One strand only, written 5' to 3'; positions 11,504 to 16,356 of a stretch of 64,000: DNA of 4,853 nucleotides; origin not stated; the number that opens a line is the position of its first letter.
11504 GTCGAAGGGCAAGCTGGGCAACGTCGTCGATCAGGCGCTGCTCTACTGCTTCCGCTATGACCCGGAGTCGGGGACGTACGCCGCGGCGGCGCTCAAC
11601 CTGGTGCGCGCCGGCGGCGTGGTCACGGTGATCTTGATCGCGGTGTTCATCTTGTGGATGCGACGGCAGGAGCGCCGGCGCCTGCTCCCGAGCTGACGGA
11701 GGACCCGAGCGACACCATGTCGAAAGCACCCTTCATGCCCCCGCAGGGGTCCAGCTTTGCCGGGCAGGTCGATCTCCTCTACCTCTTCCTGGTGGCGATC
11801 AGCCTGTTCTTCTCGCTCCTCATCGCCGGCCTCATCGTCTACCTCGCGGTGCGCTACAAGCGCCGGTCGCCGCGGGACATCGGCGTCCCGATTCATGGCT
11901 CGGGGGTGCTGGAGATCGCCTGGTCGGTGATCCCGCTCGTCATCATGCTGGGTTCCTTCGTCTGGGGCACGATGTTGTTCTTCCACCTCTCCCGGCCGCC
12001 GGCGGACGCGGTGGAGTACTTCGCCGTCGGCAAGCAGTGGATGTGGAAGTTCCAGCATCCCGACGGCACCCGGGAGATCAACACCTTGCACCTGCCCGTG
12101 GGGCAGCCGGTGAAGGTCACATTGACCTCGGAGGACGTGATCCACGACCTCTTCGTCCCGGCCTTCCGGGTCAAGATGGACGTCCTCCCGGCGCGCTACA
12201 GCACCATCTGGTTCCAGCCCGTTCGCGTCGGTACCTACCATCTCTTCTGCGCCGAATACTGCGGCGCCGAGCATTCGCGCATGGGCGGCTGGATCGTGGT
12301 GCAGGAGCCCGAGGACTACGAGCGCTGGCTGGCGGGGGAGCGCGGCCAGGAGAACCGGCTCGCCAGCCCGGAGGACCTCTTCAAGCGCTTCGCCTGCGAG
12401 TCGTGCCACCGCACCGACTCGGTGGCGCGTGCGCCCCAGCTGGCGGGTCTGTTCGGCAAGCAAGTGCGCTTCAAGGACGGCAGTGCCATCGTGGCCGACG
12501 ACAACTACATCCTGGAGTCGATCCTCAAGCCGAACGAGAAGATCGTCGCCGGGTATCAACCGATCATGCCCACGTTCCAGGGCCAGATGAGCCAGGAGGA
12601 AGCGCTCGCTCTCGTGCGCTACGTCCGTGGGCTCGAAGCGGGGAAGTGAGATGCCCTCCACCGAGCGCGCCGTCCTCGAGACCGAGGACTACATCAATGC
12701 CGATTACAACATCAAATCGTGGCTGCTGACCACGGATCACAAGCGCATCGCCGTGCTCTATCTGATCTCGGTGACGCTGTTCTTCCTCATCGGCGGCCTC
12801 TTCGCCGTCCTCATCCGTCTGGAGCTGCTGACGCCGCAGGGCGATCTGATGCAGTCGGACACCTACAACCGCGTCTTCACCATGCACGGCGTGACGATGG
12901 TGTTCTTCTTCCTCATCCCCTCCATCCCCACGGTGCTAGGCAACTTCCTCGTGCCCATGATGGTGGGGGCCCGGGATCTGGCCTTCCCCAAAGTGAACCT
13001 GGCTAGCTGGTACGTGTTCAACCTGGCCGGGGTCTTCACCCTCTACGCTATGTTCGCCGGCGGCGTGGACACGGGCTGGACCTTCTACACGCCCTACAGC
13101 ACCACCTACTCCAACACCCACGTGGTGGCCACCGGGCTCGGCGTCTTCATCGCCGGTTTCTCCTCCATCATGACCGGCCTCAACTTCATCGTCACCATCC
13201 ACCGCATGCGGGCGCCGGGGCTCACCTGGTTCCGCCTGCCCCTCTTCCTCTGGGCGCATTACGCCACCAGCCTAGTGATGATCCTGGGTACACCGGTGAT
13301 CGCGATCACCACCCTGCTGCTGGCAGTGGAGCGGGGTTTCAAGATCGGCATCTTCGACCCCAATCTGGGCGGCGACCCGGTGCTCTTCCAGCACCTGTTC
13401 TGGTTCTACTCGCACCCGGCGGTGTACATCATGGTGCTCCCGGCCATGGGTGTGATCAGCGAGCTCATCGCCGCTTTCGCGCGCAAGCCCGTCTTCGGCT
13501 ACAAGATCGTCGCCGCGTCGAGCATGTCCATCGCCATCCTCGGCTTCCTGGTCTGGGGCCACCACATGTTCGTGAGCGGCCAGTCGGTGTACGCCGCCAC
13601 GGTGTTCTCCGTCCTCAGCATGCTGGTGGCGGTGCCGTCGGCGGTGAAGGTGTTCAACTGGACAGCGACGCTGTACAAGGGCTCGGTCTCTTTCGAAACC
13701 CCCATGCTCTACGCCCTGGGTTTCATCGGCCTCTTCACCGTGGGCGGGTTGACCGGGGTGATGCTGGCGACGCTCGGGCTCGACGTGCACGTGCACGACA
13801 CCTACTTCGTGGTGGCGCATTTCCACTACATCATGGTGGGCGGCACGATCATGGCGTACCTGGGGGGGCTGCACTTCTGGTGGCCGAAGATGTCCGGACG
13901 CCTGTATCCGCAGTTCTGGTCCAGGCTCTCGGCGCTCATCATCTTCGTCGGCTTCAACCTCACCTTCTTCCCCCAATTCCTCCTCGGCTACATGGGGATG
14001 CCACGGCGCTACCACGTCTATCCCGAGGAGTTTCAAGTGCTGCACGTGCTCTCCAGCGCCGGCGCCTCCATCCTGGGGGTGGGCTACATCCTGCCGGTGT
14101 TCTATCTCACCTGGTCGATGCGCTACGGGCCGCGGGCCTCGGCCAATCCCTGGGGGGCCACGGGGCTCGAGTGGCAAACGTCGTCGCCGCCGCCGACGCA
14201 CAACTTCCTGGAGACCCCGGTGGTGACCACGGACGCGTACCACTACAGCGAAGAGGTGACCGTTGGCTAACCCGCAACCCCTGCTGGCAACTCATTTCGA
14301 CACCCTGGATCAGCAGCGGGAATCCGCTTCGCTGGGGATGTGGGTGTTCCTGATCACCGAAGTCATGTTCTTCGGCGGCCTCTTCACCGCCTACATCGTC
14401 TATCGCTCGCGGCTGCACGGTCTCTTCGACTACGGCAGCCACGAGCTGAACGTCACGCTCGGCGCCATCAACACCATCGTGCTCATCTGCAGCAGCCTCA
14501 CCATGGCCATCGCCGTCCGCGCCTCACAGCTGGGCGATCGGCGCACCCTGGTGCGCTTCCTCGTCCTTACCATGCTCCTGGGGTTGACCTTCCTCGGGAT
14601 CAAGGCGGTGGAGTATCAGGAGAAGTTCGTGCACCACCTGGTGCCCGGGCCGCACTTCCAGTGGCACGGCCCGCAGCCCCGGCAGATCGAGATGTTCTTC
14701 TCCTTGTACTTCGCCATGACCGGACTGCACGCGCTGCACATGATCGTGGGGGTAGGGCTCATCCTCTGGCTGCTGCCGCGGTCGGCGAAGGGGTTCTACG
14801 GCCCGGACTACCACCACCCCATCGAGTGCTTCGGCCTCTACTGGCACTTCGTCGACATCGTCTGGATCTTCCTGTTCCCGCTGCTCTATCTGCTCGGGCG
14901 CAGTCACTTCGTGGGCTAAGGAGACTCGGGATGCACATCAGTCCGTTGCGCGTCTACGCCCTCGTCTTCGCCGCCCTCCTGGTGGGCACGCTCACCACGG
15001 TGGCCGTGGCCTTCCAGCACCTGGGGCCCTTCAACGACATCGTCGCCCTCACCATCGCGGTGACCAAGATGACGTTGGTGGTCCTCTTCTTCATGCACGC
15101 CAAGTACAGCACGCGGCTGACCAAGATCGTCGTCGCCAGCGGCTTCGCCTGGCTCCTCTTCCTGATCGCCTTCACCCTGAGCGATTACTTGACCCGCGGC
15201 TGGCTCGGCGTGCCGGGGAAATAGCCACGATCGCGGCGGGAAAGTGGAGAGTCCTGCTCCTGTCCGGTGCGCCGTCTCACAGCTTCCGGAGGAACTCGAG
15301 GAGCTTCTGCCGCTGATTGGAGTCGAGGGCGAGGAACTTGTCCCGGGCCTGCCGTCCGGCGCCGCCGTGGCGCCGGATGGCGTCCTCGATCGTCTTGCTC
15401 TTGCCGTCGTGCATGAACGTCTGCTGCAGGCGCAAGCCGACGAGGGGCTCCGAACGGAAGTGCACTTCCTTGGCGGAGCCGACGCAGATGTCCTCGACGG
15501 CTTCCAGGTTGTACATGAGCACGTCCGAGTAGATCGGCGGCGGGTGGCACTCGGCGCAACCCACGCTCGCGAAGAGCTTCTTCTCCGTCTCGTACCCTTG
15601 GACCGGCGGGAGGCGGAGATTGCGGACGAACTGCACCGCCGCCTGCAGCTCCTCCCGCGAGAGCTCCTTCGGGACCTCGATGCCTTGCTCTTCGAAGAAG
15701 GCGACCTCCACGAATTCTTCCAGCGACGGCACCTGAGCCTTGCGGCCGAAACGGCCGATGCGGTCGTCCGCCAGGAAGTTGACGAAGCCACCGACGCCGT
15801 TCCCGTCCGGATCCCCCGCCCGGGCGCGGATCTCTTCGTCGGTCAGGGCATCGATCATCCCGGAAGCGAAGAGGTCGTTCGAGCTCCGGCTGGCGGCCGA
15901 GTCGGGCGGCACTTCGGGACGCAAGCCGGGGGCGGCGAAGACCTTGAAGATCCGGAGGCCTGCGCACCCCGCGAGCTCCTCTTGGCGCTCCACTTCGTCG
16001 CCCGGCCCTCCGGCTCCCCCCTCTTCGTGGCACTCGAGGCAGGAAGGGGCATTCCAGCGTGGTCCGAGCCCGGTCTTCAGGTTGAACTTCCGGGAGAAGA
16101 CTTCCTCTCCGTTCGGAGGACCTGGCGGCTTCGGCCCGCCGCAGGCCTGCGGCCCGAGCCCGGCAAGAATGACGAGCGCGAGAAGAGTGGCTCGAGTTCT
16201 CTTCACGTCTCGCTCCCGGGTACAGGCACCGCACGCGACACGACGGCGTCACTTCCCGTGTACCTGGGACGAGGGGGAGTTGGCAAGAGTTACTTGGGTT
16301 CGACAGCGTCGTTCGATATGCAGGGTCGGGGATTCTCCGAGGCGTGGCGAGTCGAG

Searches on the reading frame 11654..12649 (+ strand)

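Call 38: search_protein_families(library=pfam, proteins=[window:11654-12649:+], max_evalue=0.001)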
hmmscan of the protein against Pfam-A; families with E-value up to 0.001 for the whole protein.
window:11654-12649:+ (331 aa): 5 families
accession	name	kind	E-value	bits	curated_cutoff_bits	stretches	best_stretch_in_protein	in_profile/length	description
PF00116.26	COX2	-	1.1e-17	64.4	22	1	143-216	46-117/120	Cytochrome C oxidase subunit II, periplasmic domain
PF13442.11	Cytochrome_CBB3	-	2.8e-05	24.8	27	1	235-324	2-68/68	Cytochrome C oxidase, cbb3-type, subunit III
PF02790.20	COX2_TM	-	0.00011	22.7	22.8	1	28-99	8-79/88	Cytochrome C oxidase subunit II, transmembrane domain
PF00034.26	Cytochrom_C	-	0.00014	23.5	21.3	1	242-327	7-89/90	Cytochrome c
PF13473.12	Cupredoxin_1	-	0.00027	21.3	27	1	137-200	29-93/104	Cupredoxin-like domain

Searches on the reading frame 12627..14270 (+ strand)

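Call 10: search_protein_families(library=pfam, proteins=[window:12627-14270:+], max_evalue=0.01)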
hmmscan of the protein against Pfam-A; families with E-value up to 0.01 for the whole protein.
window:12627-14270:+ (547 aa): 1 family
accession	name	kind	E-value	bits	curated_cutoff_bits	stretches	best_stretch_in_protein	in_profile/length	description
PF00115.25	COX1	-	2.7e-150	501.5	34.8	1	40-482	1-436/436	Cytochrome C and Quinol oxidase polypeptide I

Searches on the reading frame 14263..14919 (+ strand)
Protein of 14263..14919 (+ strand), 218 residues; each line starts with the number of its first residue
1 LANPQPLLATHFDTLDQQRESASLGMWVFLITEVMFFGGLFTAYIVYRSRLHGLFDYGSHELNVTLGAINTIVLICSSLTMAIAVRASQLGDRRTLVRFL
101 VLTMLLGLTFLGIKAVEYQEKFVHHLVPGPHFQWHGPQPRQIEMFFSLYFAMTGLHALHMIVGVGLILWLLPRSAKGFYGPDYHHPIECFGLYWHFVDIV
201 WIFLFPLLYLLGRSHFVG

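Call 10: search_protein_families(library=pfam, proteins=[window:14263-14919:+], max_evalue=0.01)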
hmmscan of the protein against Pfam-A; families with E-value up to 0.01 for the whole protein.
window:14263-14919:+ (218 aa): 1 family
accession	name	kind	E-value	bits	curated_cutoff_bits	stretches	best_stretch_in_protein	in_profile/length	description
PF00510.24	COX3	-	1.6e-21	77.8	23.8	2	145-212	190-257/258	Cytochrome c oxidase subunit III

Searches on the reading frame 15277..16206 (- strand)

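Call 10: search_protein_families(library=pfam, proteins=[window:15277-16206:-], max_evalue=0.01)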
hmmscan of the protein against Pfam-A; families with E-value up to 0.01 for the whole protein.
window:15277-16206:- (309 aa): 3 families
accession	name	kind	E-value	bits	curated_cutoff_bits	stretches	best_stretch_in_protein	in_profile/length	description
PF06537.16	DHOR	-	2.3e-11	43.3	22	1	248-309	432-499/499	Di-haem oxidoreductase, putative peroxidase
PF13442.11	Cytochrome_CBB3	-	0.00076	20.2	27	0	52-68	11-26/68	Cytochrome C oxidase, cbb3-type, subunit III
PF00034.26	Cytochrom_C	-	0.0052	18.5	21.3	0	55-76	11-34/90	Cytochrome c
